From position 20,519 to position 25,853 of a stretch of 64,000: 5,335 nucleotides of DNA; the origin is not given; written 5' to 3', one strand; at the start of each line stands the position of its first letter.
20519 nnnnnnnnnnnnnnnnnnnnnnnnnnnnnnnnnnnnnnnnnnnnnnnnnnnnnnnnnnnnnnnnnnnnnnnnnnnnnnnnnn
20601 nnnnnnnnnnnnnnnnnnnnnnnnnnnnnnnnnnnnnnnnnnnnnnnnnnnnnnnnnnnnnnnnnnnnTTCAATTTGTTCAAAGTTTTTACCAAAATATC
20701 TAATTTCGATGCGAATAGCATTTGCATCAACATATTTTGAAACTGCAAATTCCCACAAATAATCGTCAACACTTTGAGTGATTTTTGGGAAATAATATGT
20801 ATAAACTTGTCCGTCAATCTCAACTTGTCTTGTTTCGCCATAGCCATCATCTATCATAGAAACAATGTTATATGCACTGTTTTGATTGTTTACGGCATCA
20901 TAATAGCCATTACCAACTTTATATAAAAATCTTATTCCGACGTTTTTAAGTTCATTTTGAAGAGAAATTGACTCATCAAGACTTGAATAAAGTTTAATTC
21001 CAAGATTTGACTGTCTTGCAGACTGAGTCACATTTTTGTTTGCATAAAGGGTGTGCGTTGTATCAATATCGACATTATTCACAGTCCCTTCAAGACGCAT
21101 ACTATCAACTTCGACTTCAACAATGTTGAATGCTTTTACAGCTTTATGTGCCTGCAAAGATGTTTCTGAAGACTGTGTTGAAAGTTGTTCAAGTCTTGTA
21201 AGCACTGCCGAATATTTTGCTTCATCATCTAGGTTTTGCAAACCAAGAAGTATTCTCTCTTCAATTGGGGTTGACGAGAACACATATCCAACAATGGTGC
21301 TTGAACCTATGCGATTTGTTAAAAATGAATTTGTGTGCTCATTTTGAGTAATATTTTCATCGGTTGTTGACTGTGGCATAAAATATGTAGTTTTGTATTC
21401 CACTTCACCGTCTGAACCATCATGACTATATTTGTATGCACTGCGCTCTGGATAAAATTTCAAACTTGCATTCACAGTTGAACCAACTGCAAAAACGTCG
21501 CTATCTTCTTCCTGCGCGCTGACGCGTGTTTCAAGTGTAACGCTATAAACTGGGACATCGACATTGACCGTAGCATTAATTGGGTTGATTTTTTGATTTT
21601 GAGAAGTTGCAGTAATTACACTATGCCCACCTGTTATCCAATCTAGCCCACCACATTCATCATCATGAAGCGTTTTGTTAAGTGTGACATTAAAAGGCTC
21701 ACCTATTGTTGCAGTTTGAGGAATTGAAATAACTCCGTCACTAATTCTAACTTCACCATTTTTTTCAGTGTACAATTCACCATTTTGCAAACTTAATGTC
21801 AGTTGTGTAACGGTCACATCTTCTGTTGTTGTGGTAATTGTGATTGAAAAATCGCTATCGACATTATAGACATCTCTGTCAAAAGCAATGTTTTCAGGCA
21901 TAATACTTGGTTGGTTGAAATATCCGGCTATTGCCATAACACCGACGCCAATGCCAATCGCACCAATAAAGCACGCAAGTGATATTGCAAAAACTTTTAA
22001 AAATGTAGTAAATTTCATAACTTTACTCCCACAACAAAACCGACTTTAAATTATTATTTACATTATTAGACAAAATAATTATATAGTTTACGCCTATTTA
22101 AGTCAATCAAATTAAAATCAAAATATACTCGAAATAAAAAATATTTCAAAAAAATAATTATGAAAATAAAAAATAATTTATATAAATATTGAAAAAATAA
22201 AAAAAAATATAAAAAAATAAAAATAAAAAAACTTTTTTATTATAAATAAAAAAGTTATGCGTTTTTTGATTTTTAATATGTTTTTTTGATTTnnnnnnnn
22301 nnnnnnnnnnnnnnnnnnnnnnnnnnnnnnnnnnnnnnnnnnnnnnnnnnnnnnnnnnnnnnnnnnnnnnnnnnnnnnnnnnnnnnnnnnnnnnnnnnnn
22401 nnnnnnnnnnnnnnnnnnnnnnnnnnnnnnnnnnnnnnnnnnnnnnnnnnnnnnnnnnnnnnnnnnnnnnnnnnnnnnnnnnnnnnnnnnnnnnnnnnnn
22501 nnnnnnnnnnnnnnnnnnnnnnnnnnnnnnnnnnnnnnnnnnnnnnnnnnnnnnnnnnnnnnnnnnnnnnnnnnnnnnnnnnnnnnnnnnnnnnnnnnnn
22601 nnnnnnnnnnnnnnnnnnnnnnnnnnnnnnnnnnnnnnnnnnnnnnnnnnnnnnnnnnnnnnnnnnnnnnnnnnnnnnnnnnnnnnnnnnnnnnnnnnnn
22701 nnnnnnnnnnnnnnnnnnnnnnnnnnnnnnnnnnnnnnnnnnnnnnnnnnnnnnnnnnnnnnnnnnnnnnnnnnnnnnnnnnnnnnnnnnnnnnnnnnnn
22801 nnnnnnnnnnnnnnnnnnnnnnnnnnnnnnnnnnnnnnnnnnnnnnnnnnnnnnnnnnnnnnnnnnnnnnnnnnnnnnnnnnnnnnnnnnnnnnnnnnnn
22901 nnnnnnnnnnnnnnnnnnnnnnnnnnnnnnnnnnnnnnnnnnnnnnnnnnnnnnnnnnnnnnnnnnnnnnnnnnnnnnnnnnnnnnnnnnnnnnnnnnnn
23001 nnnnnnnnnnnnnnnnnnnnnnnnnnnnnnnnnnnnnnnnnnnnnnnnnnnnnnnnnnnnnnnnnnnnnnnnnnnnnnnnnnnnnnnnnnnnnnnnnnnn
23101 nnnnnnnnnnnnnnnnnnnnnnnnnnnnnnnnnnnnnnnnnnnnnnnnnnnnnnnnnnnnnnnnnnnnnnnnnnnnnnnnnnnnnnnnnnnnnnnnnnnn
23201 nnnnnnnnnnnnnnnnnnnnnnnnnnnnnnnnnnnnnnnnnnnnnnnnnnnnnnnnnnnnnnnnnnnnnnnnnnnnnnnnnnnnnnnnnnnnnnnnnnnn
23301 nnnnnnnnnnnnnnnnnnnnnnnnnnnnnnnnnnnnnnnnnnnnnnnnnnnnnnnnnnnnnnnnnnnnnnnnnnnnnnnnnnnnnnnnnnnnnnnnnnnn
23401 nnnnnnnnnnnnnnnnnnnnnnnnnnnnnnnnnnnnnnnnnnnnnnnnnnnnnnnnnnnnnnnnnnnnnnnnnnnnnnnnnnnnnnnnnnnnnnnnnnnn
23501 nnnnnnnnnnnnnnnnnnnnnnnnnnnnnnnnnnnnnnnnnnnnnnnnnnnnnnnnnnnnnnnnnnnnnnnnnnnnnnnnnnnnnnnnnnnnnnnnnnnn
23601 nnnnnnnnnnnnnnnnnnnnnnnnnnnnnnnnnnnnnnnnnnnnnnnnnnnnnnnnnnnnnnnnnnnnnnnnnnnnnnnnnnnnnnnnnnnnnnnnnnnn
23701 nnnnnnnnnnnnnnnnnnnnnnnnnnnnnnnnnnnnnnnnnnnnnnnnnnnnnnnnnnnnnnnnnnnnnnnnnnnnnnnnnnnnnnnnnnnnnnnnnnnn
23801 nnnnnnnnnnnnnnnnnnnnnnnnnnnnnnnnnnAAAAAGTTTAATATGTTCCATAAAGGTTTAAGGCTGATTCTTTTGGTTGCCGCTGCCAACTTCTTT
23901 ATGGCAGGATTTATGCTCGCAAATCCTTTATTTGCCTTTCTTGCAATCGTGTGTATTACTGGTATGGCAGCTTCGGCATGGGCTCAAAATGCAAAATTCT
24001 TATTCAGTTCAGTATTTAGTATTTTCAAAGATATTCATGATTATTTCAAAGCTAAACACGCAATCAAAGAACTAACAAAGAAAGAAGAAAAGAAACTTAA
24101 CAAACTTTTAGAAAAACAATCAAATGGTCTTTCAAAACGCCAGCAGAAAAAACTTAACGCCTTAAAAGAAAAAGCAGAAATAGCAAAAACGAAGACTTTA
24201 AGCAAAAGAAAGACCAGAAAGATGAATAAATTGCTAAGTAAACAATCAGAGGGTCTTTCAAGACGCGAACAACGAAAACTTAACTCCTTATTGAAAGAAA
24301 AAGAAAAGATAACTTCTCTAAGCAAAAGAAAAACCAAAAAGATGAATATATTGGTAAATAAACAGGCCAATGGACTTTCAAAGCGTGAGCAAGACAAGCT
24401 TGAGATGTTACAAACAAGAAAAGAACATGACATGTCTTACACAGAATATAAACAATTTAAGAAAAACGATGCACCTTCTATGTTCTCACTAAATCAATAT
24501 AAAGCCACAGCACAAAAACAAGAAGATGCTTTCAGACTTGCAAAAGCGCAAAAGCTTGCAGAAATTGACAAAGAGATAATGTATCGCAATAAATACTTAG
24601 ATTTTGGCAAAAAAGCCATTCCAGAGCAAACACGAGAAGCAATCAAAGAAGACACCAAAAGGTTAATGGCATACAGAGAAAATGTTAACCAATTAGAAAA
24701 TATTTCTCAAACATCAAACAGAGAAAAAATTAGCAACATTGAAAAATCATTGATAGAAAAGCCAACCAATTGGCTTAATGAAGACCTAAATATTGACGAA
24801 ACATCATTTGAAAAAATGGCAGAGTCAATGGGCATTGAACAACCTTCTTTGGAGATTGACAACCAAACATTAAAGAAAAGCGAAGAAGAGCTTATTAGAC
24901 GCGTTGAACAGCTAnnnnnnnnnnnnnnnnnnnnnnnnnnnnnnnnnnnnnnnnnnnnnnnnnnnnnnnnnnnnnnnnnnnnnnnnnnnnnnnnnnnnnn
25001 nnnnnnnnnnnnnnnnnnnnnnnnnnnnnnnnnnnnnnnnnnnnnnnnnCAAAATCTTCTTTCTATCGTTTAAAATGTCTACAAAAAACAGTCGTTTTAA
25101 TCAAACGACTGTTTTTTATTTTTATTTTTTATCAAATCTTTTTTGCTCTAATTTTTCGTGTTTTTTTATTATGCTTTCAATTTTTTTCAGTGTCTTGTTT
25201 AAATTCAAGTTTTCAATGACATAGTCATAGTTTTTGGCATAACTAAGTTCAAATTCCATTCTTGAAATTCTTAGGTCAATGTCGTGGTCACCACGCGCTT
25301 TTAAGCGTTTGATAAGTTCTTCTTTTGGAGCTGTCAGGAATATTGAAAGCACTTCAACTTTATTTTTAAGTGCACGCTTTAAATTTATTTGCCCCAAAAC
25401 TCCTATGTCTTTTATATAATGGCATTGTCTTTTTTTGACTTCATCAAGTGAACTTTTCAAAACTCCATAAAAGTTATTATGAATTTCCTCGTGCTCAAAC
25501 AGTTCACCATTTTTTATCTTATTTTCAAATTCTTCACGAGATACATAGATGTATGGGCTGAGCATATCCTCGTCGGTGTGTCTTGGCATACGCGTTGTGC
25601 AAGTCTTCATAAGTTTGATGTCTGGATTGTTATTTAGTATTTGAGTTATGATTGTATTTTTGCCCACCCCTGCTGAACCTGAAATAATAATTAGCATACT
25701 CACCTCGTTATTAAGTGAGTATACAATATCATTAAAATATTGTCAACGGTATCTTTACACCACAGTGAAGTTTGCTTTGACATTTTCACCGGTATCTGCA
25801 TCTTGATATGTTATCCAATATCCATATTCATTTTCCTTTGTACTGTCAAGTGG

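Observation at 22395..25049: Divergently transcribed 884-aa membrane protein with a bipartite charge design next to giant A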

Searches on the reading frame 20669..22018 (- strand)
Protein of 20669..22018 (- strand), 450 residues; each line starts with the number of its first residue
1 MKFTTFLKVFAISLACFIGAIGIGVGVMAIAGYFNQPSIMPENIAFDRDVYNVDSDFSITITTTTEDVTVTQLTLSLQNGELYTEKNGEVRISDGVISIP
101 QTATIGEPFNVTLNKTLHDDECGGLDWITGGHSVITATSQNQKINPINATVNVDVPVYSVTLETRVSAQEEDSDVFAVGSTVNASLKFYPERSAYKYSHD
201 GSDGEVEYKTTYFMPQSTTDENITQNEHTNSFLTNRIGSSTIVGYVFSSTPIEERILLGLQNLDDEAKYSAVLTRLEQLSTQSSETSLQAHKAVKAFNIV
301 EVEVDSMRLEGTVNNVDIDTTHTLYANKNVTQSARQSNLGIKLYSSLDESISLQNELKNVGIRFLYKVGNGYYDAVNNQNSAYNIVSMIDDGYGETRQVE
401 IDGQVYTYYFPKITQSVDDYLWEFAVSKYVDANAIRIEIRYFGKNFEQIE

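Call 53: find_related_loci(query=A6, collection=metagenome_contigs, flank=5000)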
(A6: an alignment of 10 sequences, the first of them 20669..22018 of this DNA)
Query A6 (450 aa) in metagenome_contigs; peptide patterns used: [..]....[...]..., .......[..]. (x = any residue, [..] = any of these).
99 stretches matched a pattern; 9 encode a relative of the query (tblastn E <= 1e-3); 9 distinct loci.
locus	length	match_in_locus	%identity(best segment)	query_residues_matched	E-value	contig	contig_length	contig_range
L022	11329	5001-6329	62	1-443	3e-180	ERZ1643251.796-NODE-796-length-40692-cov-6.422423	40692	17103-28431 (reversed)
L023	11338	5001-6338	46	1-442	2e-119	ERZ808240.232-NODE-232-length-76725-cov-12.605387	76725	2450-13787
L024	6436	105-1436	45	1-442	8e-112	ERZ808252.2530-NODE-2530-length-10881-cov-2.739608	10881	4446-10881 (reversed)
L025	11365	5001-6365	45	1-446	2e-122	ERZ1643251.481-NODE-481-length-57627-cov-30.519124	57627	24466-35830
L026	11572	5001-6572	40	6-442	4e-34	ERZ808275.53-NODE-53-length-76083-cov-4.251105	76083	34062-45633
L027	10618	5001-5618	33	14-204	3e-26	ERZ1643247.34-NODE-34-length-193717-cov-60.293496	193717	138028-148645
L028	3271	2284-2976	35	1-220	3e-26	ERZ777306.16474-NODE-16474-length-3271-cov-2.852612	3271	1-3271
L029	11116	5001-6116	29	18-367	5e-22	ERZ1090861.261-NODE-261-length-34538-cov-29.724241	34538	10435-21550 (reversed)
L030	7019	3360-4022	31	2-200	9e-18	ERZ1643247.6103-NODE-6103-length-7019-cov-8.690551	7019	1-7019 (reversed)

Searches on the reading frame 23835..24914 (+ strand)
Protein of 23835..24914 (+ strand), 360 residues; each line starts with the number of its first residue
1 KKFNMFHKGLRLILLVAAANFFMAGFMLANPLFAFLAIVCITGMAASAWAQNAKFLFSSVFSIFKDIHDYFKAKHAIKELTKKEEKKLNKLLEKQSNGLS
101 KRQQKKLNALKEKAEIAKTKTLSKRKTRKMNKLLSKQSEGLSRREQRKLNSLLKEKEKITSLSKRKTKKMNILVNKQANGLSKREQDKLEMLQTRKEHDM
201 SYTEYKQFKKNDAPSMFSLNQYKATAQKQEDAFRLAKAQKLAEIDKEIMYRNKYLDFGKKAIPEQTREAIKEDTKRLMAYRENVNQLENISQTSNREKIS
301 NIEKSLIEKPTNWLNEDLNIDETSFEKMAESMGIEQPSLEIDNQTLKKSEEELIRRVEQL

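Call 70: find_homologous_proteins(query=A7, max_evalue=0.001)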
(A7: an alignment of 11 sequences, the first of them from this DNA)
Query A7 (11 sequences) (360 aa, profile of the alignment): 16 proteins with E <= 0.001 among 8000 candidates.
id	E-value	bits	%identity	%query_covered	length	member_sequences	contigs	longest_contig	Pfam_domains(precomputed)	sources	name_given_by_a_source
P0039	4.1e-57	212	-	-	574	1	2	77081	-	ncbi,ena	-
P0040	5.1e-57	212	-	-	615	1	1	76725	-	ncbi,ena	-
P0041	6.4e-57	211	-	-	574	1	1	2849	-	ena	-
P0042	7.8e-47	178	56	64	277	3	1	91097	-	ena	-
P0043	2.3e-44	170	-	-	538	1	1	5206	-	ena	-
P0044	7.5e-44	168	-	-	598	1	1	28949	-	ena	-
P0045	1.2e-43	168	-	-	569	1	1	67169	-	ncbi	-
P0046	7.5e-22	96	39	8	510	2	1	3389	-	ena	-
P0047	1.2e-21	95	-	-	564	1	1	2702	-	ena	-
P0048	1.9e-21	95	-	-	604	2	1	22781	-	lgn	-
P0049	2.1e-21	95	-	-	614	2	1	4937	-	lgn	-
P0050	2.5e-21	94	-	-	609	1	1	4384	-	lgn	-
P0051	2.6e-21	94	-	-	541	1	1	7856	-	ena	-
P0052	3.1e-21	94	-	-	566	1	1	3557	-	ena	-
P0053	3.1e-21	94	-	-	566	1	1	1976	-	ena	-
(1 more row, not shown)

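Call 72: find_encoding_contigs(protein=P0048, flank=10000, max_places=2)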
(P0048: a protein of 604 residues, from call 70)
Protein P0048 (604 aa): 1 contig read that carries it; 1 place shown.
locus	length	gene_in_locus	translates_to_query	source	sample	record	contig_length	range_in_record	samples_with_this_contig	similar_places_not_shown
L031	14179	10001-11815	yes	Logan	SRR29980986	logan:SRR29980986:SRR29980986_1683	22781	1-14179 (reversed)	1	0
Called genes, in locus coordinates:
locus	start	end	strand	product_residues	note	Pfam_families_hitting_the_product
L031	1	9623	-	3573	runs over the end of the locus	-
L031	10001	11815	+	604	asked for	-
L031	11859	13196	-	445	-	PF00465:Fe-ADH, PF13685:Fe-ADH_2, PF25137:ADH_Fe_C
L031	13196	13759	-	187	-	PF07947:YhhN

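Call 73: find_encoding_contigs(protein=P0045, flank=10000, max_places=2)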
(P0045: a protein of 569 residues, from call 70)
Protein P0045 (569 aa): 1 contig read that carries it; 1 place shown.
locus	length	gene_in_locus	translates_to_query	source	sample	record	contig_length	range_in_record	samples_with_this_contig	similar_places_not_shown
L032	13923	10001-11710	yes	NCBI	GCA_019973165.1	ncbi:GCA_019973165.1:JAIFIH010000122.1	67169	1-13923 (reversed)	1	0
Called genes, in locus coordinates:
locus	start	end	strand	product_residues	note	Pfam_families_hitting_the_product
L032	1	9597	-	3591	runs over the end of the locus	-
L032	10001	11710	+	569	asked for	-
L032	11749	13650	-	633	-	PF07947:YhhN, PF00465:Fe-ADH, PF13685:Fe-ADH_2, PF25137:ADH_Fe_C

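Call 86: search_protein_families(library=pfam, alignment_id=A7, max_evalue=1)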
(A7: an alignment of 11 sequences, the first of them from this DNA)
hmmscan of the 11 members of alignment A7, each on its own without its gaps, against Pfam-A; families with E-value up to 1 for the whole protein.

A. member 1, seq(360 aa): 1 family
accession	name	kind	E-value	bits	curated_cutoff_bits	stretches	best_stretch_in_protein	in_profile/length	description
PF01084.26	Ribosomal_S18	-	0.059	13.9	21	0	90-108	22-40/52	Ribosomal protein S18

B. families by the number of members that match (of 11 scanned): 19 families
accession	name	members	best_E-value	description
PF25616.1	PhiKZ_gp35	1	0.0039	Bacteriophage PhiKZ capsid decoration protein gp35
PF12648.12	TcpE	1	0.0065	TcpE family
PF07916.16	TraG_N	1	0.016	TraG-like protein, N-terminal region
PF05839.16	Apc13p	1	0.02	Apc13p protein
PF06105.17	Aph-1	1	0.032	Aph-1 protein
PF22050.1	Toddler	1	0.053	Apelin receptor early endogenous ligand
PF14794.11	DUF4479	1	0.053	Domain of unknown function (DUF4479)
PF08496.15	Peptidase_S49_N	1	0.056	Peptidase family S49 N-terminal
PF01084.26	Ribosomal_S18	1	0.059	Ribosomal protein S18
PF25437.1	BRWD1_N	1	0.063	BRWD1-like, N-terminal domain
PF02487.23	CLN3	1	0.074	CLN3 protein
PF16326.10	ABC_tran_CTD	1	0.085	ABC transporter C-terminal domain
PF06394.18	Pepsin-I3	1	0.093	Pepsin inhibitor-3-like repeated domain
PF10281.14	Ish1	1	0.23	Putative nuclear envelope organisation protein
PF02079.22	TP1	1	0.31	Nuclear transition protein 1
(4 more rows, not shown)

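Call 87: search_solved_structures(query=A7, max_evalue=1)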
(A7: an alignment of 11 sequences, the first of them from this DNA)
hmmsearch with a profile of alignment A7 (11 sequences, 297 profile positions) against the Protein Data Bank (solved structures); distinct sequences matched with E-value up to 1: 2.
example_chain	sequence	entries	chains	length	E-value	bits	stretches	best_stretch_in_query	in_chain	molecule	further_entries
3qne_A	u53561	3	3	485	0.077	15.6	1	169-227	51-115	Seryl-tRNA synthetase, cytoplasmic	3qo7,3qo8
3qo5_A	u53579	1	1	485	0.078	15.6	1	169-227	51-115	Seryl-tRNA synthetase, cytoplasmic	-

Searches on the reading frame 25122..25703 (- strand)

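Call 6: search_protein_families(library=ncbifam, proteins=[window:25122-25703:-], max_evalue=0.01)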
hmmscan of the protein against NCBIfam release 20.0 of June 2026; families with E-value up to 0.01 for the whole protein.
window:25122-25703:- (193 aa): 8 families
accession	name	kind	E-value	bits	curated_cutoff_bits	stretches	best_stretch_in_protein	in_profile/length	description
TIGR03263.1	guanyl_kin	equivalog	4.7e-39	133.9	160.45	1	3-180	2-179/180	guanylate kinase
NF011324.0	PRK14737.1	equivalog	4.1e-33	114.7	318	1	4-180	7-183/187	guanylate kinase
NF011325.0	PRK14738.1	equivalog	7.7e-28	97.2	263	1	3-182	14-195/206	guanylate kinase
TIGR02322.1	phosphon_PhnN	equivalog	2.7e-06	27.2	156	1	3-155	2-152/179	phosphonate metabolism protein/1,5-bisphosphokinase (PRPP-forming) PhnN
NF007485.0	PRK10078.1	equivalog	1.9e-05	24.5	153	1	1-188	1-183/186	ribose 1,5-bisphosphokinase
TIGR01313.1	therm_gnt_kin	subfamily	0.0058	16.4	113.75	0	114-153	92-131/164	gluconokinase, GntK/IdnK-type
TIGR00041.1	DTMP_kinase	equivalog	0.0064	16.2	83.25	0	2-44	4-45/196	dTMP kinase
NF006532.0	PRK09009.1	equivalog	0.0072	16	330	0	4-64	3-62/235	SDR family oxidoreductase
